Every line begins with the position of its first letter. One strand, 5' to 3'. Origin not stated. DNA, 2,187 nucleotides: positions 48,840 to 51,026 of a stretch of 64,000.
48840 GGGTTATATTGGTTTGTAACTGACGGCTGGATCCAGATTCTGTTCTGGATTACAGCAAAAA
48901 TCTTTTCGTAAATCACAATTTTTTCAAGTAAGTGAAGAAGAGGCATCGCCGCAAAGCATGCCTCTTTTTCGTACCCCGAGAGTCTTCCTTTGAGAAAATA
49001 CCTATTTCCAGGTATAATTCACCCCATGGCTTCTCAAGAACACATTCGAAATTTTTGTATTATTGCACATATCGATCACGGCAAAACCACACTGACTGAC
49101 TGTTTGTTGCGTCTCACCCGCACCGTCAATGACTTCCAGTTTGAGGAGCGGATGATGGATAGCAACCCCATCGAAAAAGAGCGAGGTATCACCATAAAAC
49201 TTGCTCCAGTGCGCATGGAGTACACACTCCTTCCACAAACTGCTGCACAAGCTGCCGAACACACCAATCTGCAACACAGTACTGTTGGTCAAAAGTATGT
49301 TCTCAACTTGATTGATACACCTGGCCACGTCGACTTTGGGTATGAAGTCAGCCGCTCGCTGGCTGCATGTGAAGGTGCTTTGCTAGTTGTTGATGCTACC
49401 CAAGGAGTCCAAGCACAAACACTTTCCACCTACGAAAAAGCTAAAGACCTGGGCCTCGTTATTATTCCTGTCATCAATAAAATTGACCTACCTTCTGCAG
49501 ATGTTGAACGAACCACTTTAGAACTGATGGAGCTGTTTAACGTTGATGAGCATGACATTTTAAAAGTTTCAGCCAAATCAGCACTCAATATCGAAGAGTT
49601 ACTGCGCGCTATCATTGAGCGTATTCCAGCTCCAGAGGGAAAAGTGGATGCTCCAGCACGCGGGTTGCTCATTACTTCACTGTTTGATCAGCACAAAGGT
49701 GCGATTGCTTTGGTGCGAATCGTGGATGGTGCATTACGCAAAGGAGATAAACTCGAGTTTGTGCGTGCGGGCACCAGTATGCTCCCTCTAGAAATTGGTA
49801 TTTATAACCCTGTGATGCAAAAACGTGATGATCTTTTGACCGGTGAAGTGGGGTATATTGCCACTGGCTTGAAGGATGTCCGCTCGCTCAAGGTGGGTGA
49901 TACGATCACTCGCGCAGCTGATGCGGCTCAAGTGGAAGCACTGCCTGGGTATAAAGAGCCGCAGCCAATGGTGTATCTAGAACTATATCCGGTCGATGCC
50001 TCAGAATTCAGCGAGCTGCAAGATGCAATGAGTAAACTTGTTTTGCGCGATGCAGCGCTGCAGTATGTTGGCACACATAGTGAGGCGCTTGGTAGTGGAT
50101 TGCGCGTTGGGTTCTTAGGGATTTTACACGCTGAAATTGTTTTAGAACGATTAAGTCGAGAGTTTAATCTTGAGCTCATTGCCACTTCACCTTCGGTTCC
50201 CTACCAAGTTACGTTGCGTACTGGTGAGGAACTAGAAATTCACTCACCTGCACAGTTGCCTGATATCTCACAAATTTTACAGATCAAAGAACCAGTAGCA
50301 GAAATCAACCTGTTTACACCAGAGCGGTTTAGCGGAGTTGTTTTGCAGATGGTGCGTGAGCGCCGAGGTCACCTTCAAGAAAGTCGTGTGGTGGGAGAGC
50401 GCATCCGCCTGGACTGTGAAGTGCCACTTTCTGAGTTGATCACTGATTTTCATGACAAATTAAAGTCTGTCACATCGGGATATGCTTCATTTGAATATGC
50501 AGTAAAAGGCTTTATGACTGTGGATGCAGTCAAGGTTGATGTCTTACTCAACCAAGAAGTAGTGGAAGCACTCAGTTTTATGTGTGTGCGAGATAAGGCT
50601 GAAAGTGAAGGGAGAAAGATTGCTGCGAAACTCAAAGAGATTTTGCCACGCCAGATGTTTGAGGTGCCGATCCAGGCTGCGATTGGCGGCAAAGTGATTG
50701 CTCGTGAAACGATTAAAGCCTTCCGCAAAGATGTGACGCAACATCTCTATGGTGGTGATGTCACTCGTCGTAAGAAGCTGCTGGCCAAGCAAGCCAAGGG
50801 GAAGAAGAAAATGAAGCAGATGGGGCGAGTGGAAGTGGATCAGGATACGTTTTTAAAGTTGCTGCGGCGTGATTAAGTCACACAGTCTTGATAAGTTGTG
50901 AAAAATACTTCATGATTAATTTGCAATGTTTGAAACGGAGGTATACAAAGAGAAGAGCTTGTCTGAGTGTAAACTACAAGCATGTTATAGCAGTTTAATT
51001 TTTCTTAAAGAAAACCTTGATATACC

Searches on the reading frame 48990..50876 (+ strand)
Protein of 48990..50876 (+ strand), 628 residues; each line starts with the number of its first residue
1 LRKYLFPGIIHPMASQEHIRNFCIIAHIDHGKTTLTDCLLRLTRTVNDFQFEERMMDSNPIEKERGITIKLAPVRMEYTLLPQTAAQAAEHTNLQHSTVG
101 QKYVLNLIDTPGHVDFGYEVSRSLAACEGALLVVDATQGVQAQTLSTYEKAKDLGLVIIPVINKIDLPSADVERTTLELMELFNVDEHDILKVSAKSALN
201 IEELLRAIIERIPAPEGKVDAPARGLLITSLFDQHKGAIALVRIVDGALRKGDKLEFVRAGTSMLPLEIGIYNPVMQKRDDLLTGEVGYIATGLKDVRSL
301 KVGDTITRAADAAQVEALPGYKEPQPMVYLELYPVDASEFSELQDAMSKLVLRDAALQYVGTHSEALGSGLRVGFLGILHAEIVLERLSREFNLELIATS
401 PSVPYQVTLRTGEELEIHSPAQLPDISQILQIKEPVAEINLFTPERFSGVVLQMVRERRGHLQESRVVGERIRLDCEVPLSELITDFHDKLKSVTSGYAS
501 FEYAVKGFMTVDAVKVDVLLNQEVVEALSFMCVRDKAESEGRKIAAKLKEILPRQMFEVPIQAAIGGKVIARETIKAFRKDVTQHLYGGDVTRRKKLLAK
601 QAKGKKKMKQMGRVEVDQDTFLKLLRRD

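Call 31: search_protein_families(library=pfam, proteins=[window:48990-50876:+], max_evalue=0.00001)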
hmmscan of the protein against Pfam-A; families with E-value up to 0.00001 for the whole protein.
window:48990-50876:+ (628 aa): 4 families
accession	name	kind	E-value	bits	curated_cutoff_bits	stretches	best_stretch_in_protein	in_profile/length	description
PF00009.33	GTP_EFTU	-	9.5e-54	182.3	26.5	1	18-213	2-187/188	Elongation factor Tu GTP binding domain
PF06421.17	LepA_C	-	6.1e-45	152.2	29.7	1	520-625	1-106/107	GTP-binding protein LepA C-terminus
PF00679.30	EFG_C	-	8.2e-18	64.7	27.9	1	432-517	2-87/89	Elongation factor G C-terminus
PF03144.31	GTP_EFTU_D2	-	1.4e-09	38.7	30.3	1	237-307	1-73/73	Elongation factor Tu domain 2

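Call 33: list_cluster_members(proteins=[window:48990-50873:+, P0003, P0033, P0014, P0016, P0024, P0031, P0043, P0044])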
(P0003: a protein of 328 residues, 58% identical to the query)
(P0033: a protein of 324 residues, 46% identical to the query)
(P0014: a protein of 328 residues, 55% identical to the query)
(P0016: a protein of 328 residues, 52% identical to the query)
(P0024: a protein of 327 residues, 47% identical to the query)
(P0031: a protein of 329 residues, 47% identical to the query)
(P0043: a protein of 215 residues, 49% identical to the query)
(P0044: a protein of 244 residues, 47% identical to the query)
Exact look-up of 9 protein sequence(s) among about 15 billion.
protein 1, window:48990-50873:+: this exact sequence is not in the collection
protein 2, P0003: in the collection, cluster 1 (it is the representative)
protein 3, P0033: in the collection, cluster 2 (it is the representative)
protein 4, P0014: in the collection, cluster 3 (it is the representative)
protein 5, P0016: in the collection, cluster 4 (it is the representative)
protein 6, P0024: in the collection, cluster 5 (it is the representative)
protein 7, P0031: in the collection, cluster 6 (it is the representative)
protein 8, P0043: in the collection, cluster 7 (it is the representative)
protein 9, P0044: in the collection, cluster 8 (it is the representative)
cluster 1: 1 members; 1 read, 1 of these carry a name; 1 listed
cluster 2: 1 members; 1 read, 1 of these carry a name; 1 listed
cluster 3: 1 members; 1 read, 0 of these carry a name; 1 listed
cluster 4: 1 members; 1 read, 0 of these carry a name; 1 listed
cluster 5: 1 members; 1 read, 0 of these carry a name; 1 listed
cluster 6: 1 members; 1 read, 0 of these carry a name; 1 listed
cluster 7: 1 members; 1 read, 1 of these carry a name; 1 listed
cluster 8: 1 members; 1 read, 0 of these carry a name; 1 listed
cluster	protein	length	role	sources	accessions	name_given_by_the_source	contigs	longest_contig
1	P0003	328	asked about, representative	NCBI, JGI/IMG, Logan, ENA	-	hypothetical protein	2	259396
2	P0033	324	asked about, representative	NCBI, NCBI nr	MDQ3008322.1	MAG: hypothetical protein M3Q81_01875 [bacterium] | hypothetical protein [bacterium]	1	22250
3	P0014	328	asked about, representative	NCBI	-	-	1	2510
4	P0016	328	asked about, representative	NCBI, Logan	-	-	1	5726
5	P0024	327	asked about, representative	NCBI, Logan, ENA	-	-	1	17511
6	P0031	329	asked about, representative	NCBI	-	-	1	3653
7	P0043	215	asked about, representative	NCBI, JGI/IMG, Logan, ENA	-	hypothetical protein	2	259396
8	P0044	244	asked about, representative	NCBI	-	-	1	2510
